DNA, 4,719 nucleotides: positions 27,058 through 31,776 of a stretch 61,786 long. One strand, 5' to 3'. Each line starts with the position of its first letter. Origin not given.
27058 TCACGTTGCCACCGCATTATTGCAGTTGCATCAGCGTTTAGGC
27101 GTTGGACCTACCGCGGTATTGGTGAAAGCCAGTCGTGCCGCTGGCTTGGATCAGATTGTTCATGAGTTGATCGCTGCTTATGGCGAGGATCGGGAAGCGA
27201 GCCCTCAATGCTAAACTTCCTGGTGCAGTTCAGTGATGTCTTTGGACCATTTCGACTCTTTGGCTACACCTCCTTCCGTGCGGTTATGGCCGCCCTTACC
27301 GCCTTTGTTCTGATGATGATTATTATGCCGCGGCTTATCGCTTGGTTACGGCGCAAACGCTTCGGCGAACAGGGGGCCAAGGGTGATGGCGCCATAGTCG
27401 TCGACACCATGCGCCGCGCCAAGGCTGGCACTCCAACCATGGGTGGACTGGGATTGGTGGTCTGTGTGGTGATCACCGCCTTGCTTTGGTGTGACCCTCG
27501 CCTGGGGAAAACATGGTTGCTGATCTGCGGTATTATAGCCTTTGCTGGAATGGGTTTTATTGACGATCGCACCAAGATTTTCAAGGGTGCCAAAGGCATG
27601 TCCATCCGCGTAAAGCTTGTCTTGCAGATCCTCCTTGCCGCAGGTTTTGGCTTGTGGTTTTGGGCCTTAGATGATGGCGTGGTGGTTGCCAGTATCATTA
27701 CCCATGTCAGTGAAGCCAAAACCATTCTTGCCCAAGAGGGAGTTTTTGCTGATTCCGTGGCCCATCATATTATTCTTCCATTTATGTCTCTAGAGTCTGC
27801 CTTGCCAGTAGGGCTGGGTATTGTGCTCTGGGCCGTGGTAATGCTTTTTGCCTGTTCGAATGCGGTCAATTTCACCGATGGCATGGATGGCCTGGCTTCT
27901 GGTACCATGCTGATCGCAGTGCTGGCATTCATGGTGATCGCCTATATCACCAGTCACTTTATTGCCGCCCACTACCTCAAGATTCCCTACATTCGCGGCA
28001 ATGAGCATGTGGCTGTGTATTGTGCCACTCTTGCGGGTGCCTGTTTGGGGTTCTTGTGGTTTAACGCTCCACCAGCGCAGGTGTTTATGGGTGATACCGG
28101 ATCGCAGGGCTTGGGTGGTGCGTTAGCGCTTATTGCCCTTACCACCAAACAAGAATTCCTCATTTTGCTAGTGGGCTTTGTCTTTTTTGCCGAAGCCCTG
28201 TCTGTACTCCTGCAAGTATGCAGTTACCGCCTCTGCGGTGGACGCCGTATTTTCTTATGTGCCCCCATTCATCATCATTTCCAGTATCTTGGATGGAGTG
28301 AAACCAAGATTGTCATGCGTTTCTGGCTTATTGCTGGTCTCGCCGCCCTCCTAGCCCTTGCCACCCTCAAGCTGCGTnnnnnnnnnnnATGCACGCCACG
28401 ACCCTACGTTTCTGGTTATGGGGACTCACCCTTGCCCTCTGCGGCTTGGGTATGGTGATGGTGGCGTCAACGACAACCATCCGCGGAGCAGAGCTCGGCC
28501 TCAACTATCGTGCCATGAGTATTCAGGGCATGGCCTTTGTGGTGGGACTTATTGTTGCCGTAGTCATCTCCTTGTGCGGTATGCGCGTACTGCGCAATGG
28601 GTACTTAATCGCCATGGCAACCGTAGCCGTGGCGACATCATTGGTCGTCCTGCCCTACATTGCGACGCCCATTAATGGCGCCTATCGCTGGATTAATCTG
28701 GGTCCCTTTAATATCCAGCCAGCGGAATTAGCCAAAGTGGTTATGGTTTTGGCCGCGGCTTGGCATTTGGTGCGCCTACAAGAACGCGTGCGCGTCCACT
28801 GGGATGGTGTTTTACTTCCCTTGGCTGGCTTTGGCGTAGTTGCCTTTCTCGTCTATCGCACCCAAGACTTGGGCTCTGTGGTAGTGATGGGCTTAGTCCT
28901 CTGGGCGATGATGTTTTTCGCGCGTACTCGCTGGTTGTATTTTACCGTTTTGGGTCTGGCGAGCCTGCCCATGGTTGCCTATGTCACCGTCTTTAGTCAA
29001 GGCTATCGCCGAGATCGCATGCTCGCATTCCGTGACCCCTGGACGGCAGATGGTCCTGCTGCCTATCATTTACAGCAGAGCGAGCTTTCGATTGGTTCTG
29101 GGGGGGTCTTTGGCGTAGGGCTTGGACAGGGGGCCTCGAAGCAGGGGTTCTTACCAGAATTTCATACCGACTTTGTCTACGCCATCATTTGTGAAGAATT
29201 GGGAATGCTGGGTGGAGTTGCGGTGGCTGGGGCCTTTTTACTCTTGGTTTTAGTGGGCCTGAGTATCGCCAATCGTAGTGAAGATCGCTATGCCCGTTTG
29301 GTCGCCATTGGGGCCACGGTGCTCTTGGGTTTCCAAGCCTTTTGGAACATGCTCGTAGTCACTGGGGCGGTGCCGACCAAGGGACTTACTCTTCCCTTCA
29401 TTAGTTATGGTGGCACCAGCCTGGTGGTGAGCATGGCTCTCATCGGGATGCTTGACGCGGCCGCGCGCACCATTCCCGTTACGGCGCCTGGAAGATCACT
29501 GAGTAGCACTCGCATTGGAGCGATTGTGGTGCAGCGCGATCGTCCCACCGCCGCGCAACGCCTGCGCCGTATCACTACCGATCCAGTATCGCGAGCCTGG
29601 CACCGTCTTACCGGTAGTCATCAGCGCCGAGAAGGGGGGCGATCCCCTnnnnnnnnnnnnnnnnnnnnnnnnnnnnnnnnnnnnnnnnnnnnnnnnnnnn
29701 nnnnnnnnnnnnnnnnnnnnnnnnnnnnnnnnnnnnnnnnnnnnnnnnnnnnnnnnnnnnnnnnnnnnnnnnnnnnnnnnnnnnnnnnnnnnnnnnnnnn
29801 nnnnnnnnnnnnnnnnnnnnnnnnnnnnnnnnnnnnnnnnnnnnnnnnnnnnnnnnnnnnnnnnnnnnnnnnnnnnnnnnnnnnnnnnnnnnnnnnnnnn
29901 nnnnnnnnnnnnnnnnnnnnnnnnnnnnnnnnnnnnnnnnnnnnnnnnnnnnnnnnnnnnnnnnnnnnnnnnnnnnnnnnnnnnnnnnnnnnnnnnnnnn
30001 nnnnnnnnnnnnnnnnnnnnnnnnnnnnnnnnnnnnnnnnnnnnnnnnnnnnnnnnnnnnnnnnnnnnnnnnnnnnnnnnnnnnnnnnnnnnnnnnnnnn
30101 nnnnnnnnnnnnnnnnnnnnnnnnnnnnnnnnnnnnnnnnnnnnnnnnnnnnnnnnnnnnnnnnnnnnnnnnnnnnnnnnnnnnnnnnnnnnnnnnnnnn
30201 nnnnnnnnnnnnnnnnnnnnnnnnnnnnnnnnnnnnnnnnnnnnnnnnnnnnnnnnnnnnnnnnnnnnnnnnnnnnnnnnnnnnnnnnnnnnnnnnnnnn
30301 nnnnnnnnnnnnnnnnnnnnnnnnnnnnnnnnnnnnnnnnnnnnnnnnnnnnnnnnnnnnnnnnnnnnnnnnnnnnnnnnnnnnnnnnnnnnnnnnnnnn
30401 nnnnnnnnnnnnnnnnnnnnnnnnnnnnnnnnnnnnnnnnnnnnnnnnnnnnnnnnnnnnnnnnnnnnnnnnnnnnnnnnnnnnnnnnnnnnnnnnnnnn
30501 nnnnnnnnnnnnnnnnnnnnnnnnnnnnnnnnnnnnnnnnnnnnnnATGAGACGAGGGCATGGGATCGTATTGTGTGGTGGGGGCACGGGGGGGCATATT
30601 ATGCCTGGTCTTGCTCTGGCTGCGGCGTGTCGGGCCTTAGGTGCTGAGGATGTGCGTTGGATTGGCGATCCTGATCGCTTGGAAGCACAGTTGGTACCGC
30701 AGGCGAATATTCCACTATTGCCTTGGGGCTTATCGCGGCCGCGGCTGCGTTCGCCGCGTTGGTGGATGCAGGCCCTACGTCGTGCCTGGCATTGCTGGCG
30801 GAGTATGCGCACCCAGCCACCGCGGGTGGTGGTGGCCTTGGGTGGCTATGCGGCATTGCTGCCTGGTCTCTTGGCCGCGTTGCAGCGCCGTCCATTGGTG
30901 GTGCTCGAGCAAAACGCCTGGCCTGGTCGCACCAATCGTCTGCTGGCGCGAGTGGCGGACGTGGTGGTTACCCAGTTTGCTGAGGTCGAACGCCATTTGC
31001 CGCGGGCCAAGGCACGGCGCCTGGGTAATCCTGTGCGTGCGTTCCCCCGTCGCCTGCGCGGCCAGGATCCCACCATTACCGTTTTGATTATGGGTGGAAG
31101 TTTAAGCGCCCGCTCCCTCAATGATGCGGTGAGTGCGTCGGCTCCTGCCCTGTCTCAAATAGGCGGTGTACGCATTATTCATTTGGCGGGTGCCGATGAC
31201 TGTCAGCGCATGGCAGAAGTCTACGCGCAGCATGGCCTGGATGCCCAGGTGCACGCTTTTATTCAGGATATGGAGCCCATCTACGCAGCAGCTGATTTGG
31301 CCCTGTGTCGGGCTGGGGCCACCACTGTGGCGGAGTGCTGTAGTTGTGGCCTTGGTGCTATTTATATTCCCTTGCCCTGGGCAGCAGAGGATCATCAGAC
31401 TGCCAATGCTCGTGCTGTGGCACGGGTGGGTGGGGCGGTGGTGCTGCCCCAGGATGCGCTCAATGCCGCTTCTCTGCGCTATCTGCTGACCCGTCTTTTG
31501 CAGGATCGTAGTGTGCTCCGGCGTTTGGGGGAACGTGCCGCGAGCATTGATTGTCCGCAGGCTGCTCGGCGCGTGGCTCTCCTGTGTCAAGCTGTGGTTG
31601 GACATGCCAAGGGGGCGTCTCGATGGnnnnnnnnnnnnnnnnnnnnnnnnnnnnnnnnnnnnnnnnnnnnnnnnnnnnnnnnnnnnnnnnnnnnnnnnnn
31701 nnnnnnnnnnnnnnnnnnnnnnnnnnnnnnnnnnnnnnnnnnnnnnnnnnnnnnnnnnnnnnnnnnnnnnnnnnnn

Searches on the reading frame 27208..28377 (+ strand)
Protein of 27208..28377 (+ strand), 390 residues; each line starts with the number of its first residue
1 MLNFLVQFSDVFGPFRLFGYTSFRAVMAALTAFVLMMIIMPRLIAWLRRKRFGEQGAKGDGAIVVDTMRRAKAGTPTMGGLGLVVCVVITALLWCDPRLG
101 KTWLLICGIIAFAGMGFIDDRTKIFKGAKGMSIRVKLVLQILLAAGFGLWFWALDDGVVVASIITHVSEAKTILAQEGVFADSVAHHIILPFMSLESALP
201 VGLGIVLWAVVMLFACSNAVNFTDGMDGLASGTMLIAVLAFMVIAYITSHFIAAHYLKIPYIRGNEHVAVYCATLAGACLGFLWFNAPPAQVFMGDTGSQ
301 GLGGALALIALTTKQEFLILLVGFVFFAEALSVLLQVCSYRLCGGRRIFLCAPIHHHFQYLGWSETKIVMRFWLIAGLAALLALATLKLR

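Call 73: search_protein_families(library=pfam, proteins=[window:27208-28377:+], max_evalue=0.001)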
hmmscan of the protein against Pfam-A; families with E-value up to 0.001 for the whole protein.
window:27208-28377:+ (390 aa): 2 families
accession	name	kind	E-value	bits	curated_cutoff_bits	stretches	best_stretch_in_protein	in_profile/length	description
PF00953.26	Glycos_transf_4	-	6.6e-31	107.9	27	1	103-313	2-159/160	Glycosyl transferase family 4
PF10555.14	MraY_sig1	-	0.00078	19.2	20.1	0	72-81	1-10/13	Phospho-N-acetylmuramoyl-pentapeptide-transferase signature 1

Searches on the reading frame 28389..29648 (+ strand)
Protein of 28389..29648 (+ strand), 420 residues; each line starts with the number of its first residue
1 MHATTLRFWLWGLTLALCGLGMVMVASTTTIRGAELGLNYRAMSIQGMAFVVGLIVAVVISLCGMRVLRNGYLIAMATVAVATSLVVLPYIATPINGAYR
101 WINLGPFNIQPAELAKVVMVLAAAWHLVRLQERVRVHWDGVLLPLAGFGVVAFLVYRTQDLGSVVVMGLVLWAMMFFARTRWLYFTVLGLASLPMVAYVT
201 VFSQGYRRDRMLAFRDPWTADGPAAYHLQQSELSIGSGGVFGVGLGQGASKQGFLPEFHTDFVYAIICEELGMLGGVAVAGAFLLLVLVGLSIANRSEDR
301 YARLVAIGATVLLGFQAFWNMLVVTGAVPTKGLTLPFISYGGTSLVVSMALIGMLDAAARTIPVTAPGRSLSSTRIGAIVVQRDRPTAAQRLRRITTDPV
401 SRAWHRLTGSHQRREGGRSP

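Call 73: search_protein_families(library=pfam, proteins=[window:28389-29648:+], max_evalue=0.001)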
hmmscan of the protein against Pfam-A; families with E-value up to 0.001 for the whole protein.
window:28389-29648:+ (420 aa): 1 family
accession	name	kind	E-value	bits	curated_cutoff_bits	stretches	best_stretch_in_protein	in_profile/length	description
PF01098.24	FTSW_RODA_SPOVE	-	4e-84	283.1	26.4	1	13-360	6-352/356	Cell cycle protein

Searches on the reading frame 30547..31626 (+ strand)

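Call 73: search_protein_families(library=pfam, proteins=[window:30547-31626:+], max_evalue=0.001)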
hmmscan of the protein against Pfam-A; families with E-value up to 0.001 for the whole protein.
window:30547-31626:+ (360 aa): 2 families
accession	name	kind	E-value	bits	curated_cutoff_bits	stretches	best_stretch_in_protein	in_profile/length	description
PF04101.22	Glyco_tran_28_C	-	7.3e-33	114.4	22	1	178-325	1-148/166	Glycosyltransferase family 28 C-terminal domain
PF03033.26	Glyco_transf_28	-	6.8e-21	75.2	26.2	1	7-140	1-137/139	Glycosyltransferase family 28 N-terminal domain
